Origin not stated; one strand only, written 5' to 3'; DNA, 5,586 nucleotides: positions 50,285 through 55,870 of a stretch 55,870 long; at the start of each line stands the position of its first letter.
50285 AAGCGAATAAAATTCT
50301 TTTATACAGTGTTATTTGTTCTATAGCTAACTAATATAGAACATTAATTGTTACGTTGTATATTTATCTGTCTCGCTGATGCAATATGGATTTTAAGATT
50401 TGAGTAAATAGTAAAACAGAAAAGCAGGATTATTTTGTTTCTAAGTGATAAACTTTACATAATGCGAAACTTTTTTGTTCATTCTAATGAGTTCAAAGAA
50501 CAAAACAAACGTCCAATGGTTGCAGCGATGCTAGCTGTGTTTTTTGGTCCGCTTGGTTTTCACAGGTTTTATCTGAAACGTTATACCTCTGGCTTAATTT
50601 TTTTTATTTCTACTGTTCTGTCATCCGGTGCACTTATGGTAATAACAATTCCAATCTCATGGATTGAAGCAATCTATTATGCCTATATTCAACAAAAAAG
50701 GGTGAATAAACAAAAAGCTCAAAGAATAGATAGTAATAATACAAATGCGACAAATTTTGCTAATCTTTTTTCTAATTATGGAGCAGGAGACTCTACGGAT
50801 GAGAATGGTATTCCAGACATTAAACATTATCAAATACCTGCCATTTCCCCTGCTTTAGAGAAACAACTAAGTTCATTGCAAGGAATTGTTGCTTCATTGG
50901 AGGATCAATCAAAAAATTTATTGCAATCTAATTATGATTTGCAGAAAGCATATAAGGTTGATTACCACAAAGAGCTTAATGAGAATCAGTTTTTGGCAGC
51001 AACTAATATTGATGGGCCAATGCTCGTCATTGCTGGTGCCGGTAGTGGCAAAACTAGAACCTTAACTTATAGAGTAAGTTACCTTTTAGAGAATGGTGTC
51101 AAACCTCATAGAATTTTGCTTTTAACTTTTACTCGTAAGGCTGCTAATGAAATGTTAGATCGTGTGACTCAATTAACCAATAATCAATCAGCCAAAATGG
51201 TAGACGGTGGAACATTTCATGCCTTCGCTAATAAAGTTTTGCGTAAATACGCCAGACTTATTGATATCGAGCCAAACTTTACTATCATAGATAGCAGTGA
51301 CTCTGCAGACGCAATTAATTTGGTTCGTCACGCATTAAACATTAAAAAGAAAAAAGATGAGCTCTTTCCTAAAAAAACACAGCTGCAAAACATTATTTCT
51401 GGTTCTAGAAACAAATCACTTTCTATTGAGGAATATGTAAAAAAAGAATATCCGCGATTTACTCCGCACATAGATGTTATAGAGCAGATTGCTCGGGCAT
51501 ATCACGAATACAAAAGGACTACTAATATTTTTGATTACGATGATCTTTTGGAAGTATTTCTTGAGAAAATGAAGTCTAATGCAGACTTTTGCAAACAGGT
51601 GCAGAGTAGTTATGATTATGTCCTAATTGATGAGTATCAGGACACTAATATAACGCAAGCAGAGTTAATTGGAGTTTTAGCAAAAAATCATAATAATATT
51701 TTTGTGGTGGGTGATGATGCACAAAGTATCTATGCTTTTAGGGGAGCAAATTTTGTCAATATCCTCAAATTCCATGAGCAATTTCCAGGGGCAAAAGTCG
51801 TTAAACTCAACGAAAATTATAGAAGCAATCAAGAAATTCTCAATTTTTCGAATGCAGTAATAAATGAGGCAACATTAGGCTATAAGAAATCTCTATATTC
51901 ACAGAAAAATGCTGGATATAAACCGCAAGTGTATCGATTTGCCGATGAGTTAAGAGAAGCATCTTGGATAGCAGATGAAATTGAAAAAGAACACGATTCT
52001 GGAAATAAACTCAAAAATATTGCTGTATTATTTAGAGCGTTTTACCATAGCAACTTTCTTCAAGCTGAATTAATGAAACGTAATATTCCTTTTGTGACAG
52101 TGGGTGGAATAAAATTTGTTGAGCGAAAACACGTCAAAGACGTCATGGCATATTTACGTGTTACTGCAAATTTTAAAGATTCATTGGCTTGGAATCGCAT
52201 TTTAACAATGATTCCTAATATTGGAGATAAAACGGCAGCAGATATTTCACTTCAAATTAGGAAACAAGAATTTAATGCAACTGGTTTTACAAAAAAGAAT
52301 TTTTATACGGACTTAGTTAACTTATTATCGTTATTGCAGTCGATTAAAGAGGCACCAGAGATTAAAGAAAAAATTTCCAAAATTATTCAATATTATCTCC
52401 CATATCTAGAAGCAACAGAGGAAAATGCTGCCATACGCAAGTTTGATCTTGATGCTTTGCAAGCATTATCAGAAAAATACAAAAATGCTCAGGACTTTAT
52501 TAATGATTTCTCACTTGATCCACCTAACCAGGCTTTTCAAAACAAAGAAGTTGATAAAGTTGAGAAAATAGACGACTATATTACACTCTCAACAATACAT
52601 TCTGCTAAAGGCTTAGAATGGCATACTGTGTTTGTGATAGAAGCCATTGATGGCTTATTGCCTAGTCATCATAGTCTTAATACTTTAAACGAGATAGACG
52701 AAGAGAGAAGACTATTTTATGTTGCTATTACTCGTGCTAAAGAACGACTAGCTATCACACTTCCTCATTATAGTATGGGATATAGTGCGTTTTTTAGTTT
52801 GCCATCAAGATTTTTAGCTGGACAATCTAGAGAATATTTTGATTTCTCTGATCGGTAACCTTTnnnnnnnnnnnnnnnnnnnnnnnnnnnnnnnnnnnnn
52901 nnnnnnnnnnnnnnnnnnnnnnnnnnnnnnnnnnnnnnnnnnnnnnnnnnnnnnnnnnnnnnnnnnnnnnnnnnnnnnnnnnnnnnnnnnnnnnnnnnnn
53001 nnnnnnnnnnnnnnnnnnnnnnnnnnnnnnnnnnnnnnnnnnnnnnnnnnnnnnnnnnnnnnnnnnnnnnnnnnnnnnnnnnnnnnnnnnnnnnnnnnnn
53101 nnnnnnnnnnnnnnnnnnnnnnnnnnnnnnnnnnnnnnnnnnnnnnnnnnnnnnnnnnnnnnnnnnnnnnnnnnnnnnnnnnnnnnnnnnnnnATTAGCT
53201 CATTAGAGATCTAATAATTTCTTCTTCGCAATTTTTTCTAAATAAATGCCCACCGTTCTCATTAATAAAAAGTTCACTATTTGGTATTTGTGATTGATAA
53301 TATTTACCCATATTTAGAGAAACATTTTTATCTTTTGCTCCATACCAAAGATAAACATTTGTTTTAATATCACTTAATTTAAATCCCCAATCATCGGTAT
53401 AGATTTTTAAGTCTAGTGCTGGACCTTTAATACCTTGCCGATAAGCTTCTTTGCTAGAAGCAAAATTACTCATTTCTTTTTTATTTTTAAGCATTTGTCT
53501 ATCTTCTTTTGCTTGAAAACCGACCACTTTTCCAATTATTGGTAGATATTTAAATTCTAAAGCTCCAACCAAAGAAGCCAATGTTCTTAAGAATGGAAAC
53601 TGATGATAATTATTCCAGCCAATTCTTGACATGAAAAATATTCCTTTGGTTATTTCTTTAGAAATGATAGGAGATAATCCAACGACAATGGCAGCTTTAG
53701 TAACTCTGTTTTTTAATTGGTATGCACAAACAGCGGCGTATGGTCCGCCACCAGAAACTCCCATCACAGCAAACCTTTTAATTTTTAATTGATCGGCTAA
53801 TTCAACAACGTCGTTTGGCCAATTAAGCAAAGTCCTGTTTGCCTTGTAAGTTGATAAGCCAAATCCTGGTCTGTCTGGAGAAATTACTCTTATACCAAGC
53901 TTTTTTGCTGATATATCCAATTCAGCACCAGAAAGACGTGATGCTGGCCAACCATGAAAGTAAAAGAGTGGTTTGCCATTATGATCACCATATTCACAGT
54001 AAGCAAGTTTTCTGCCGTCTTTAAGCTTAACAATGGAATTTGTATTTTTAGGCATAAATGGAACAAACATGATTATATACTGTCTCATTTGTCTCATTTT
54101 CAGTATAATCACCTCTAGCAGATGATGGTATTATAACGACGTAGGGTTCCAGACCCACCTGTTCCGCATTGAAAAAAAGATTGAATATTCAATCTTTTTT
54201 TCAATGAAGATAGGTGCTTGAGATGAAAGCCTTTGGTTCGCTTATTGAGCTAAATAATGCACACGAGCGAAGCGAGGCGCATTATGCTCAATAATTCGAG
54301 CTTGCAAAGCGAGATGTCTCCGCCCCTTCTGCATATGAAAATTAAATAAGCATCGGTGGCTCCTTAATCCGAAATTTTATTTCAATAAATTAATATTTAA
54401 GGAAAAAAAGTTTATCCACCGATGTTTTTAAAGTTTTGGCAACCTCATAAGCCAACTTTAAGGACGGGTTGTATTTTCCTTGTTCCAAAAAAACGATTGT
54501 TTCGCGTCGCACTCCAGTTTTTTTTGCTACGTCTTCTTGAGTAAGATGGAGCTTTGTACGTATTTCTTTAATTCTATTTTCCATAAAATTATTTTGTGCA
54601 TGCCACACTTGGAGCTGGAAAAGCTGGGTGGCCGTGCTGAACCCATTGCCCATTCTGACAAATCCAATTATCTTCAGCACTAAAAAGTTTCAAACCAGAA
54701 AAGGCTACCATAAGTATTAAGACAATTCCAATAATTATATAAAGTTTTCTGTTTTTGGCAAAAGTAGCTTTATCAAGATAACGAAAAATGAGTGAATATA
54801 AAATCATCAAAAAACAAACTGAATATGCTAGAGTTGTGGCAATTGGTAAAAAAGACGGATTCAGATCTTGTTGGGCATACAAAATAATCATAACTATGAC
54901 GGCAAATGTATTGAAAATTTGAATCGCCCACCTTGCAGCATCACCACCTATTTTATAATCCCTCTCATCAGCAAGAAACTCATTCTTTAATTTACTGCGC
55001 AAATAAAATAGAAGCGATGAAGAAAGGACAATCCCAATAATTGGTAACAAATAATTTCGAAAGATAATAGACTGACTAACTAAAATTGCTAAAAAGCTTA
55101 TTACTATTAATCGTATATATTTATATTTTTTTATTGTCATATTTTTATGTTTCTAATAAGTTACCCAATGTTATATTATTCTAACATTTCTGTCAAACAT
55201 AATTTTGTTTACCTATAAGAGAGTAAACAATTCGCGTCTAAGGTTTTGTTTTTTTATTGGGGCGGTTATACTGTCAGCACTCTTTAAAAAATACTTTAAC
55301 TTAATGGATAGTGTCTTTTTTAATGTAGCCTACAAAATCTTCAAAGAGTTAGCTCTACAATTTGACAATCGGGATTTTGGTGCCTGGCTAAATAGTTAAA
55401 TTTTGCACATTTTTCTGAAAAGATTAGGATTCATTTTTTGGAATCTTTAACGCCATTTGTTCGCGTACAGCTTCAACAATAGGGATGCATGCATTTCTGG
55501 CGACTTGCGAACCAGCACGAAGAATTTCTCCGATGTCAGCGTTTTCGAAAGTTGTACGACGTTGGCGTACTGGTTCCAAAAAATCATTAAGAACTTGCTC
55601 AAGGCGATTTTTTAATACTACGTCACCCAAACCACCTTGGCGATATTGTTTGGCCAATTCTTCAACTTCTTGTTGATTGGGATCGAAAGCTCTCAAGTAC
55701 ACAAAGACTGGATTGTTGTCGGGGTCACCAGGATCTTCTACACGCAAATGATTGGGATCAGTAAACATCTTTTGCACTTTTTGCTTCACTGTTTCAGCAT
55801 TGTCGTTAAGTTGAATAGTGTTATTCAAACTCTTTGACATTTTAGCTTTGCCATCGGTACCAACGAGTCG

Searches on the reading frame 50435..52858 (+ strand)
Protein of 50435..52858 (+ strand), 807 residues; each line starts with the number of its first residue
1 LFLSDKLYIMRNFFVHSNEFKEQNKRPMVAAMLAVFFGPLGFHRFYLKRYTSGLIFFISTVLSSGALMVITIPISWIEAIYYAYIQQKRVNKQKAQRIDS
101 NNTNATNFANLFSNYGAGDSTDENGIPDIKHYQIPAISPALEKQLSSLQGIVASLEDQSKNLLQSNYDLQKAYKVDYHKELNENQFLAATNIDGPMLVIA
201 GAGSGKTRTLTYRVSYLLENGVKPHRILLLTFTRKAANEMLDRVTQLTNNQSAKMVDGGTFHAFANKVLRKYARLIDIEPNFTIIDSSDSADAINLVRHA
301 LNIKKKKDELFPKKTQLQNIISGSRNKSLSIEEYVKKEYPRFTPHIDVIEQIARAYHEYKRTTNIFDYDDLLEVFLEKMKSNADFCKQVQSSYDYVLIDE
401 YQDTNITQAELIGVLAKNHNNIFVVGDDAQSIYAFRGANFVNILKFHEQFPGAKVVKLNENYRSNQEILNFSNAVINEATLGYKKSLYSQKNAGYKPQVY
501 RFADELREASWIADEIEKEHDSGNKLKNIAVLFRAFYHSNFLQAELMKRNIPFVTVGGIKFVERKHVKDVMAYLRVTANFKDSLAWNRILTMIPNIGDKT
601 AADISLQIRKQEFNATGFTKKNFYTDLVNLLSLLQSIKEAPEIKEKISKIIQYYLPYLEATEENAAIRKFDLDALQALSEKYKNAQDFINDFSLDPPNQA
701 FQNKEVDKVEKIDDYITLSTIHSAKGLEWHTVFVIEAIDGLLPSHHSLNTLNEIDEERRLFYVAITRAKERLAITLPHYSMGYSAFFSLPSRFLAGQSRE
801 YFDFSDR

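Call 3: search_protein_families(library=padloc, proteins=[window:50435-52858:+], max_evalue=0.01)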
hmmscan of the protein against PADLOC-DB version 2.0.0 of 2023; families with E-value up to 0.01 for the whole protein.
window:50435-52858:+ (807 aa): 49 families (the best 25 are shown)
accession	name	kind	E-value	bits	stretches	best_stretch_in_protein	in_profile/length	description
PDLC00114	GajB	-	1.9e-94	315.4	1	179-795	6-627/635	UrvD helicase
PDLC03802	RTasHel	-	1.2e-93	313.2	2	178-693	3-469/675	DRT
PDLC00132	GajB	-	8.8e-88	293.5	1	181-782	4-607/625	UrvD helicase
PDLC00117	GajB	-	1.3e-74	249.8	1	180-795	13-594/604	UrvD helicase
PDLC00103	GajB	-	2.6e-60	203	1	180-776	16-576/612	UrvD helicase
PDLC00127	GajB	-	6.7e-56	188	1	178-774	6-564/594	UrvD helicase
PDLC00107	GajB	-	1.1e-49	167.6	2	179-555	14-375/587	UrvD helicase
PDLC00119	GajB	-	1.7e-47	160.6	1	190-780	12-547/565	UrvD helicase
PDLC00130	GajB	-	4.1e-47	158.7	2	182-560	5-370/589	UrvD helicase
PDLC00121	GajB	-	9.7e-46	154.4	2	195-554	20-361/565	UrvD helicase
PDLC00104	GajB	-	4.5e-41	139.2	2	192-534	14-303/574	UrvD helicase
PDLC00134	GajB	-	3.9e-40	136.2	1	178-597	14-422/431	UrvD helicase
PDLC00144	GajB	-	2.9e-38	129.8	3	328-605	94-377/559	UrvD helicase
PDLC00116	GajB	-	4.3e-38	129.3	3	366-556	133-323/557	UrvD helicase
PDLC00129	GajB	-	3.3e-37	126.4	2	182-491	13-324/594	UrvD helicase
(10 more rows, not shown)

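Call 4: search_protein_families(library=pfam, proteins=[window:50435-52858:+], max_evalue=0.1)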
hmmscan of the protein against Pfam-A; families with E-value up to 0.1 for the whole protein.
window:50435-52858:+ (807 aa): 13 families
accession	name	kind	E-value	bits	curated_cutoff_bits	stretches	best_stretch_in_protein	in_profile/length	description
PF00580.27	UvrD-helicase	-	4.5e-78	263.1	23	1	181-451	1-271/271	UvrD/REP helicase N-terminal domain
PF13361.12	UvrD_C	-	1.2e-61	209.6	25.6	1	456-776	1-347/350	UvrD-like helicase C-terminal domain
PF13245.12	AAA_19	-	1.5e-23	83.9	25.1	1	194-436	12-134/134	AAA domain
PF13538.12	UvrD_C_2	-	1.4e-10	41.3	27.4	1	716-774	2-51/52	UvrD-like helicase C-terminal domain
PF05154.21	TM2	-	2.8e-10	40.7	27.9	1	24-71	2-46/51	TM2 domain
PF01443.25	Viral_helicase1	-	3.7e-08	33.9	21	1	388-500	54-169/228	Viral superfamily 1 RNA helicase core domain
PF13604.12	AAA_30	-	2.4e-07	31.1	27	2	188-244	9-66/191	AAA domain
PF13087.12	AAA_12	-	1.4e-05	25.2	27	1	452-514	14-72/195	AAA domain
PF13086.12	AAA_11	-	0.00096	19.4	27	1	194-256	18-87/257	AAA domain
PF04851.21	ResIII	-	0.013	15.9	22.5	1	191-259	21-91/164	Type III restriction enzyme, res subunit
PF04078.19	Rcd1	-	0.013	15.3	37.7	1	624-691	63-132/260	Cell differentiation family, Rcd1-like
PF13401.12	AAA_22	-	0.021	15.5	27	0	194-306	6-111/130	AAA domain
PF00270.35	DEAD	-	0.021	15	26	1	195-258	16-82/167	DEAD/DEAH box helicase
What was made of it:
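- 50435..52858 (+): TM2-domain plus full-length UvrD/PcrA-like helicase (807 aa), inside cargo slot 2. Pfam TM2, UvrD-helicase and UvrD_C (call 4).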

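Call 5: search_protein_families(library=ncbifam, proteins=[window:50435-52858:+], max_evalue=0.1)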
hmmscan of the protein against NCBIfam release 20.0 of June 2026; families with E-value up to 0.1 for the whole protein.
window:50435-52858:+ (807 aa): 17 families
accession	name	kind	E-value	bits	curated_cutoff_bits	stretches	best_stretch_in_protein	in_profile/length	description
TIGR01073.1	pcrA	equivalog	8.6e-136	454.1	911.2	1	179-799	3-633/725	DNA helicase PcrA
TIGR01074.1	rep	equivalog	2.2e-115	386.5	951.45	1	181-795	2-631/668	DNA helicase Rep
NF008743.0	PRK11773.1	equivalog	3.1e-115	386.2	965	1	179-796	8-635/720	DNA helicase II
TIGR01075.1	uvrD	equivalog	1.1e-109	367.7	1144.45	1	180-800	4-634/715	DNA helicase II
NF008172.0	PRK10919.1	equivalog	1.3e-84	284.7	1168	2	181-600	3-417/673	DNA helicase Rep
NF008276.0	PRK11054.1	equivalog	5.6e-48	163.9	543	3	317-539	356-573/684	DNA helicase IV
TIGR02785.1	addA_Gpos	equivalog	6.4e-46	156.8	707.65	4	314-476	305-480/1234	helicase-exonuclease AddAB subunit AddA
NF010485.0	PRK13909.1-2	equivalog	2.2e-40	138.7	650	2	330-738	265-633/909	RecB-like helicase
TIGR02784.1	addA_alphas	equivalog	1.2e-35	123.3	860.75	3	348-478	343-495/1138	double-strand break repair helicase AddA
TIGR00609.1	recB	equivalog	2e-35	122.2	696.05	3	345-483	322-469/1175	exodeoxyribonuclease V subunit beta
NF010487.0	PRK13909.1-4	equivalog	1.1e-32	113.2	759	3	320-625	258-569/924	RecB-like helicase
NF010484.0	PRK13909.1-1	equivalog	7.6e-14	50.4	1074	2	196-245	8-57/945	RecB-like helicase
NF010486.0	PRK13909.1-3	equivalog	2.4e-13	49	1109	2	198-248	10-60/921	RecB-like helicase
NF008128.0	PRK10876.1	equivalog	1.7e-12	45.9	1697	1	349-478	332-463/1181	exodeoxyribonuclease V subunit beta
NF041254.1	motor_HelR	exception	1.4e-06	26.9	750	1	347-479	472-602/706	RNA polymerase recycling motor ATPase HelR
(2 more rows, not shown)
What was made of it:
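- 50435..52858 (+): NCBIfam pcrA 454 bits, below the equivalog cut-off (call 5).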

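Call 6: search_protein_families(library=phrogs, proteins=[window:50435-52858:+], max_evalue=0.01)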
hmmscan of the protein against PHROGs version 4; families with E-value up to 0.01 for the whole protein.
window:50435-52858:+ (807 aa): 11 families
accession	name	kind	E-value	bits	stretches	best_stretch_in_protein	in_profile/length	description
phrog_1967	-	DNA, RNA and nucleotide metabolism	1.7e-116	391.7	1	148-795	120-690/776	DNA helicase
phrog_25205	-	unknown function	6.5e-13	48.8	2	191-303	13-128/607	-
phrog_325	-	DNA, RNA and nucleotide metabolism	1.5e-09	37.7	2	178-273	468-558/986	Dda-like helicase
phrog_33436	-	unknown function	3.5e-09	37.8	1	27-104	4-81/117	-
phrog_10680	-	unknown function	4.1e-08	34.4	1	20-88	71-133/144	-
phrog_10292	-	unknown function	4.5e-07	30.9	1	23-96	33-115/136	-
phrog_170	-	other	2.2e-06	28.4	0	395-479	193-281/323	PhoH-like phosphate starvation-inducible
phrog_8793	-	unknown function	3.5e-05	25.2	1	28-62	5-39/81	-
phrog_10772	-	unknown function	0.0036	18.5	1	32-78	9-58/82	-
phrog_25411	-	unknown function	0.0036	17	0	714-774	539-595/627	-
phrog_27357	-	unknown function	0.0038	18.5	0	21-71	31-81/112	-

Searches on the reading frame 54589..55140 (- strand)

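Call 9: search_protein_families(library=pfam, proteins=[window:54589-55140:-], max_evalue=0.001)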
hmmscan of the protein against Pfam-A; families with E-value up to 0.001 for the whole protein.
window:54589-55140:- (183 aa): 1 family
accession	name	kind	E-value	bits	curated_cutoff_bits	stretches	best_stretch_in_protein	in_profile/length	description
PF09946.14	DUF2178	-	1.1e-13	51.6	22.8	1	12-115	2-104/104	Predicted membrane protein (DUF2178)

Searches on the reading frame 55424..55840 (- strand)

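Call 9: search_protein_families(library=pfam, proteins=[window:55424-55840:-], max_evalue=0.001)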
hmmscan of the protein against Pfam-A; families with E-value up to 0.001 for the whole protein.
window:55424-55840:- (138 aa): 1 family
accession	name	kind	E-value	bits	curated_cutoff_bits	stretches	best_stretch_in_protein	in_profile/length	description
PF00579.31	tRNA-synt_1b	-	4.3e-13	49.7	21.1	1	1-89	199-292/292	tRNA synthetases class I (W and Y)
